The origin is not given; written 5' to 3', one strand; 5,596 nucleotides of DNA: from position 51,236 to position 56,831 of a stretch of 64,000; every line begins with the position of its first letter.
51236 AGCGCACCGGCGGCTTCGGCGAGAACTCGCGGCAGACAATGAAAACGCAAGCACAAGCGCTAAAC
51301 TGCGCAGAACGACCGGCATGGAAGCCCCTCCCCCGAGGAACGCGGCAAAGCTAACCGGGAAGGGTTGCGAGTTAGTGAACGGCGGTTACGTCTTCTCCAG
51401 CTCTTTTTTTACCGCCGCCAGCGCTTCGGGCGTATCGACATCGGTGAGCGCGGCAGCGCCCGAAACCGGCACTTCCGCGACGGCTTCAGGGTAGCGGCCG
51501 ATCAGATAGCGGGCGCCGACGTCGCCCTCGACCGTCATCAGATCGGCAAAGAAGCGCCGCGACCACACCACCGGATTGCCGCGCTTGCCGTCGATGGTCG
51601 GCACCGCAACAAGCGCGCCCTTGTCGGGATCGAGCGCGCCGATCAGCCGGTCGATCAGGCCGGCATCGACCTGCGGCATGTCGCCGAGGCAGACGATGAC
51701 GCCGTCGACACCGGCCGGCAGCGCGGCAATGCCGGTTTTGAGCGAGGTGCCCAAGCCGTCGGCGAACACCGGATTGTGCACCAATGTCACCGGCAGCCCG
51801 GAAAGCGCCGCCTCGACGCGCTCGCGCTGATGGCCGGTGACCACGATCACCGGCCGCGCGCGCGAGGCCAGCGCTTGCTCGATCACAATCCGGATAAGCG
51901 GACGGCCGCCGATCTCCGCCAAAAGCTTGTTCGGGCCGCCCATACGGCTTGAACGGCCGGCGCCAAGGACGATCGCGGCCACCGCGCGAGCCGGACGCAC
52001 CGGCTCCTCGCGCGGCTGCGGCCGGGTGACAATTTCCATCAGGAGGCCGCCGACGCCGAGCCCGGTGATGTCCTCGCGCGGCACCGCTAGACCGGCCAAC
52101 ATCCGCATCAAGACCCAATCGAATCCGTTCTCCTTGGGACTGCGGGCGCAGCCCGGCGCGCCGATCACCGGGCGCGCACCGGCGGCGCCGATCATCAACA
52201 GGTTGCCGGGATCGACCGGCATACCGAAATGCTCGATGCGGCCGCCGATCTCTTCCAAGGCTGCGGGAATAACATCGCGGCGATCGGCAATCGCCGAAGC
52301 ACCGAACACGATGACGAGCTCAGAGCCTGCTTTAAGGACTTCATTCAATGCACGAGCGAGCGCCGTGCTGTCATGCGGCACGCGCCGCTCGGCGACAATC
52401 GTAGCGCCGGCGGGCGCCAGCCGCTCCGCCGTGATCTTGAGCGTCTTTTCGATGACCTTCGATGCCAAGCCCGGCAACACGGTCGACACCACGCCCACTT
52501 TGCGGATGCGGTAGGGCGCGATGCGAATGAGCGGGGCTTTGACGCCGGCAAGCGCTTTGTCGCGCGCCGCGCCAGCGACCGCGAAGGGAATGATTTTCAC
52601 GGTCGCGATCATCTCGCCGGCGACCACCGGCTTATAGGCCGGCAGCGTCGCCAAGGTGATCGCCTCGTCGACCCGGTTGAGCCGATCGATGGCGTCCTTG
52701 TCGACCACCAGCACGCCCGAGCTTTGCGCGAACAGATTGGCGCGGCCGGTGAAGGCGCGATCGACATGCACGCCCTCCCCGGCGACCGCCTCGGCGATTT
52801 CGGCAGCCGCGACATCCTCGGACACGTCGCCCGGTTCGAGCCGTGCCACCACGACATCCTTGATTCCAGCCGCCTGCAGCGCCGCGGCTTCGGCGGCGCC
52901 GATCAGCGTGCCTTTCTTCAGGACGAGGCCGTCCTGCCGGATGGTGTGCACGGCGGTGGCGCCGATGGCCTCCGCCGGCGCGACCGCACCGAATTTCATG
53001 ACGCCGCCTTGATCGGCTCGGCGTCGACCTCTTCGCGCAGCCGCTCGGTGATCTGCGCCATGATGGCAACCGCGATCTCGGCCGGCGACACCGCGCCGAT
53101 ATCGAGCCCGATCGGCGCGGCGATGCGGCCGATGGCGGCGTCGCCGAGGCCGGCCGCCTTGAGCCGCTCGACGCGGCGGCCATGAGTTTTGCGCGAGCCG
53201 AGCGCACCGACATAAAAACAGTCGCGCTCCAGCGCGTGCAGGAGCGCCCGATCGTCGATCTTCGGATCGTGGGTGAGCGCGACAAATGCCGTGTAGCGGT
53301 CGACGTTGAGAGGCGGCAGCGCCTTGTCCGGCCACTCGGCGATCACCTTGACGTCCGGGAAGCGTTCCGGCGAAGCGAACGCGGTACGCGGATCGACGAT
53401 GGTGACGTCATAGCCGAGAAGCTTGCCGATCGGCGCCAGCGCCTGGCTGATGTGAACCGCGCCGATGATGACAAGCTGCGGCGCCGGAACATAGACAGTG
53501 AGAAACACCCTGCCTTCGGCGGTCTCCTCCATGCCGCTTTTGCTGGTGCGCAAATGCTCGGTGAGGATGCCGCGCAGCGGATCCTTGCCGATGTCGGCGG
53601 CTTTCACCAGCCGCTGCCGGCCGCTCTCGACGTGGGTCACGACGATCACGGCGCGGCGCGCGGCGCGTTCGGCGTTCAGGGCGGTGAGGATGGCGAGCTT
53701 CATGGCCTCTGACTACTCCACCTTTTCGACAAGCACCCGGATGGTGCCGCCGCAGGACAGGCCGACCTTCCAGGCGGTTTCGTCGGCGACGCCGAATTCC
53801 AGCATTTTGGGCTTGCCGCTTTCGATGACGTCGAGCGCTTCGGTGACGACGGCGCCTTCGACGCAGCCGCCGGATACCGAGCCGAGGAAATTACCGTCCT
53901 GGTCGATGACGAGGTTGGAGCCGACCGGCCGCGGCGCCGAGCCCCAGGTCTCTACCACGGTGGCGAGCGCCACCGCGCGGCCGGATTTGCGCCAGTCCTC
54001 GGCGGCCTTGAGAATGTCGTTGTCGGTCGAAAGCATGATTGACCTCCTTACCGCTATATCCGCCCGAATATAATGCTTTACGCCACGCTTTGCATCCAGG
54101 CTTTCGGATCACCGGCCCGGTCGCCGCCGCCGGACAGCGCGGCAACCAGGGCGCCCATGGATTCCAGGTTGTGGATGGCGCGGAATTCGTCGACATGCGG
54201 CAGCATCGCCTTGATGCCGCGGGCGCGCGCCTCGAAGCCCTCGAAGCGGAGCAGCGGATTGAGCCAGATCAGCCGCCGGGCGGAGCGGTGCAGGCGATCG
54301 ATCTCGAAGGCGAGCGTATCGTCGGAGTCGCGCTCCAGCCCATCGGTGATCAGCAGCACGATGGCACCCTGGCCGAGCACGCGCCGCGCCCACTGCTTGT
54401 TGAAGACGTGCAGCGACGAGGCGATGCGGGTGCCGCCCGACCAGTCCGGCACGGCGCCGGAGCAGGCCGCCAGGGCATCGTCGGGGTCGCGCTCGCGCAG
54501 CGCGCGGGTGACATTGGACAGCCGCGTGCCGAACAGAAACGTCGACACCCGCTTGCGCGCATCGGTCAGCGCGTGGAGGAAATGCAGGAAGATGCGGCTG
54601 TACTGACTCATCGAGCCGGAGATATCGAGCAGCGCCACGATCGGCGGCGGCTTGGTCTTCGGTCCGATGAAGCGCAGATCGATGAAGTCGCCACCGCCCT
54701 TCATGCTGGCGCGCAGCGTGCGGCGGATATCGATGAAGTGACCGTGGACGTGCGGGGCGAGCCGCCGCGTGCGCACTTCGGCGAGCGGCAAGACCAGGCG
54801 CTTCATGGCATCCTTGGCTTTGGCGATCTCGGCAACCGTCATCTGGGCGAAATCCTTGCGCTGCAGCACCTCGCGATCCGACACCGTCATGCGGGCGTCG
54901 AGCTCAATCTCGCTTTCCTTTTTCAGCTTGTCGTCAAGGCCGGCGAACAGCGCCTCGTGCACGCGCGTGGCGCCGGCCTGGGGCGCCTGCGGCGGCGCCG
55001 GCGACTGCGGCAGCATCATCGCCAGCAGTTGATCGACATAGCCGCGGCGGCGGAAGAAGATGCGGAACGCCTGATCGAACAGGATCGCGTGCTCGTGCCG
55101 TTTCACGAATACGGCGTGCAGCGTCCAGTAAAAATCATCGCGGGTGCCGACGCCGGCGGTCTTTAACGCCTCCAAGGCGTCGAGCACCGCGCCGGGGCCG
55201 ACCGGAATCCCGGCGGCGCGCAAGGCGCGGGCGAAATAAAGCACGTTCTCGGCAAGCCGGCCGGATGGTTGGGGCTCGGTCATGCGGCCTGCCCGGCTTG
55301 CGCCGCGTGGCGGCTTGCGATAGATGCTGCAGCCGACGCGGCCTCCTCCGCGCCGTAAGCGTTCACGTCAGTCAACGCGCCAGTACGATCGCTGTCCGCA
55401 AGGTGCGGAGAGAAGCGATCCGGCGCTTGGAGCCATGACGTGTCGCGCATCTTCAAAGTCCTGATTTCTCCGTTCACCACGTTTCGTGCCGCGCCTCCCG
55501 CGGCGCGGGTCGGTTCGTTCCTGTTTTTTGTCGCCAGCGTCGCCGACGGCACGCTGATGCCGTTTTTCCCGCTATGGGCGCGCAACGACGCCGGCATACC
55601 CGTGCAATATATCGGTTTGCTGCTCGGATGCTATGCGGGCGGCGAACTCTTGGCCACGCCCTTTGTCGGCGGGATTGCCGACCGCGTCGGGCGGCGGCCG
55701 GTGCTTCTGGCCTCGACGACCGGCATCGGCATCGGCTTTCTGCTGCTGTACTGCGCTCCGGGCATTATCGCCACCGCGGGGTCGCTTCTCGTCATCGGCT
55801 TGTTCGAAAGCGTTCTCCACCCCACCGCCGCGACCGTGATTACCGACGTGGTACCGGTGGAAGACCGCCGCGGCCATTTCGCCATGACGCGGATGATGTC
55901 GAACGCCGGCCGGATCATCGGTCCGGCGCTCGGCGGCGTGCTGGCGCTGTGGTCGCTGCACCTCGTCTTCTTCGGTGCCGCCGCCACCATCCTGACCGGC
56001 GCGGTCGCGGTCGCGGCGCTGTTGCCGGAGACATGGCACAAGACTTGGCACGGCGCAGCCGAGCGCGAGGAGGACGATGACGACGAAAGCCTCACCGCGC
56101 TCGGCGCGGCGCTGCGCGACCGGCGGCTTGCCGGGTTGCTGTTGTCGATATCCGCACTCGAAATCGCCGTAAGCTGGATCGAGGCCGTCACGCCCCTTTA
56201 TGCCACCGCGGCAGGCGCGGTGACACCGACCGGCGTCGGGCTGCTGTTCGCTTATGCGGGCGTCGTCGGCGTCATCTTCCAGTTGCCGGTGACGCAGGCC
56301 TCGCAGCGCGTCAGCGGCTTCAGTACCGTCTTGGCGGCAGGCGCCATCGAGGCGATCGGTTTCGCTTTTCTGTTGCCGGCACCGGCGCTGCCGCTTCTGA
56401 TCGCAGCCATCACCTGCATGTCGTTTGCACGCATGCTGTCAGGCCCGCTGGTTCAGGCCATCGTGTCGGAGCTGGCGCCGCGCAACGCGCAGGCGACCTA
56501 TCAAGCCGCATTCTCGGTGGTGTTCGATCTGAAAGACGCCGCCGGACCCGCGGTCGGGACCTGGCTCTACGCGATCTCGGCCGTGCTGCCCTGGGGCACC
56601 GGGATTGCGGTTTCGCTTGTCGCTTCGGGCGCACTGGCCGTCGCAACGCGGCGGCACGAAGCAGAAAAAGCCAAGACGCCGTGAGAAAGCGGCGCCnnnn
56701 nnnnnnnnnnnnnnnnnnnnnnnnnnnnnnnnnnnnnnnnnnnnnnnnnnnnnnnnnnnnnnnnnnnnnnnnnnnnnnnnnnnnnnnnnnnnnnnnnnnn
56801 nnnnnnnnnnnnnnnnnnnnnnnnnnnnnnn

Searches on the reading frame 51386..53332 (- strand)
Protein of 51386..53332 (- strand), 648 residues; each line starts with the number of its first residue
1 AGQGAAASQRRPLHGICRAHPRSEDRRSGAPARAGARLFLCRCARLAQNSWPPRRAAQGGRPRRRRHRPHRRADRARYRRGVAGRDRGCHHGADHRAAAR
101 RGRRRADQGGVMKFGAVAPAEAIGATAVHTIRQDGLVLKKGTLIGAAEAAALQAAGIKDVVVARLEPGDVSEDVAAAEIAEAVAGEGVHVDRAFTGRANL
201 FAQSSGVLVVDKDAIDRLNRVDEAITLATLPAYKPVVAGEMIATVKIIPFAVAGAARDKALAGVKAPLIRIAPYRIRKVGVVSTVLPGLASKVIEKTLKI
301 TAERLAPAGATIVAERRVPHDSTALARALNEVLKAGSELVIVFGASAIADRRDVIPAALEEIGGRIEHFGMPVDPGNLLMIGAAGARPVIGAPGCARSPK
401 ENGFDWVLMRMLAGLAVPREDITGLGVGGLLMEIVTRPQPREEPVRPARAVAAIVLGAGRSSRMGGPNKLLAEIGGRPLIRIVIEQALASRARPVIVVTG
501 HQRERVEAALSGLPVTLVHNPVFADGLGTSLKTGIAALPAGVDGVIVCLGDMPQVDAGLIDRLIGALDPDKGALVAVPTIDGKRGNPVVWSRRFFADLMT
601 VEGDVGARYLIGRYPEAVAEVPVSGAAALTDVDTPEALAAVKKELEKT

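Call 75: search_protein_families(library=pfam, proteins=[window:51386-53332:-], max_evalue=0.00001)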
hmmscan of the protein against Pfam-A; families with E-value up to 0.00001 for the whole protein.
window:51386-53332:- (648 aa): 3 families
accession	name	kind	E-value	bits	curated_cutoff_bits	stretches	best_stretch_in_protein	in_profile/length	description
PF12804.13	NTP_transf_3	-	5.4e-38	131.1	27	1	453-614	1-157/160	MobA-like NTP transferase domain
PF00994.29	MoCF_biosynth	-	4.6e-07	30.1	26.6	1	290-399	11-130/144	Probable molybdopterin binding domain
PF01128.25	IspD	-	8.9e-07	29.3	27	1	451-581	1-132/221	2-C-methyl-D-erythritol 4-phosphate cytidylyltransferase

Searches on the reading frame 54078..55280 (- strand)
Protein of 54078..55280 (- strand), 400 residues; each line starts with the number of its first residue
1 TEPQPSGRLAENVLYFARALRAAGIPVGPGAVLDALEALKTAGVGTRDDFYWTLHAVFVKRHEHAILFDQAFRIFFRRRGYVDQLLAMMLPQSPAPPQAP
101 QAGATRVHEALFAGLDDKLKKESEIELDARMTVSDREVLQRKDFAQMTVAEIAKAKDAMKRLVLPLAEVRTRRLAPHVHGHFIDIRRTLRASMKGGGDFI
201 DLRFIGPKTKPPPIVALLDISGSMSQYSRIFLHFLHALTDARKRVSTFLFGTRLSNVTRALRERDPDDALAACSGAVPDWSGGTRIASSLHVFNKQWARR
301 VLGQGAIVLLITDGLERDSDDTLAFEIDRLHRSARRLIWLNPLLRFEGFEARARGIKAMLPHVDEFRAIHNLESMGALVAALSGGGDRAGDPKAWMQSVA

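Call 30: search_protein_families(library=pfam, proteins=[window:54078-55280:-], max_evalue=0.01)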
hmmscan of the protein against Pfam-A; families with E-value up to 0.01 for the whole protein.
window:54078-55280:- (400 aa): 2 families
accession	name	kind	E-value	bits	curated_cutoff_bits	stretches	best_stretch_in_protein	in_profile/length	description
PF05762.20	VWA_CoxE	-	2.5e-74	249.9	26.4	1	159-375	5-222/222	VWA domain containing CoxE-like protein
PF13519.12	VWA_2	-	3.2e-06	28.1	27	1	214-314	1-106/107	von Willebrand factor type A domain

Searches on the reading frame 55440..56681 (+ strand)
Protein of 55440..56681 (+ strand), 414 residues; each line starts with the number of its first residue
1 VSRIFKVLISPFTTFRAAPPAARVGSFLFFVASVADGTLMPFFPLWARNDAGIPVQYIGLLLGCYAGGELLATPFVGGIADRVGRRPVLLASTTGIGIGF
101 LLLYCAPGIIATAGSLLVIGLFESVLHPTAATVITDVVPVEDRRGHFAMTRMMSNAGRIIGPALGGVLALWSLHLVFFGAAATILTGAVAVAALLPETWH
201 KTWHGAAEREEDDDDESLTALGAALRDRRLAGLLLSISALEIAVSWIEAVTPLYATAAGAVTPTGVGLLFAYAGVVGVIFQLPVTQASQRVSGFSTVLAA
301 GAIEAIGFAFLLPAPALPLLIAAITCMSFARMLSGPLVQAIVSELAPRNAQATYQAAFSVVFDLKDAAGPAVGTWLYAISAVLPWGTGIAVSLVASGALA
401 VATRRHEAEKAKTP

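Call 30: search_protein_families(library=pfam, proteins=[window:55440-56681:+], max_evalue=0.01)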
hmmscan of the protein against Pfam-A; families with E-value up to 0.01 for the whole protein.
window:55440-56681:+ (414 aa): 5 families
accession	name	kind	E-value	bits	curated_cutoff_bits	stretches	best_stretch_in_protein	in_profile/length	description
PF07690.21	MFS_1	-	7.6e-50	170.2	33.4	2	26-370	2-347/347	Major Facilitator Superfamily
PF12832.13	MFS_1_like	-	1.4e-16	61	25.2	1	27-376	7-361/373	MFS_1 like family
PF05977.19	MFS_3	-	1.2e-07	31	27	1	76-305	65-295/524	Transmembrane secretion effector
PF01306.25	LacY_symp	-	4.8e-06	26.1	24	1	26-184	17-177/413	LacY proton/sugar symporter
PF00083.30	Sugar_tr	-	1e-05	25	22.3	1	55-210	45-204/452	Sugar (and other) transporter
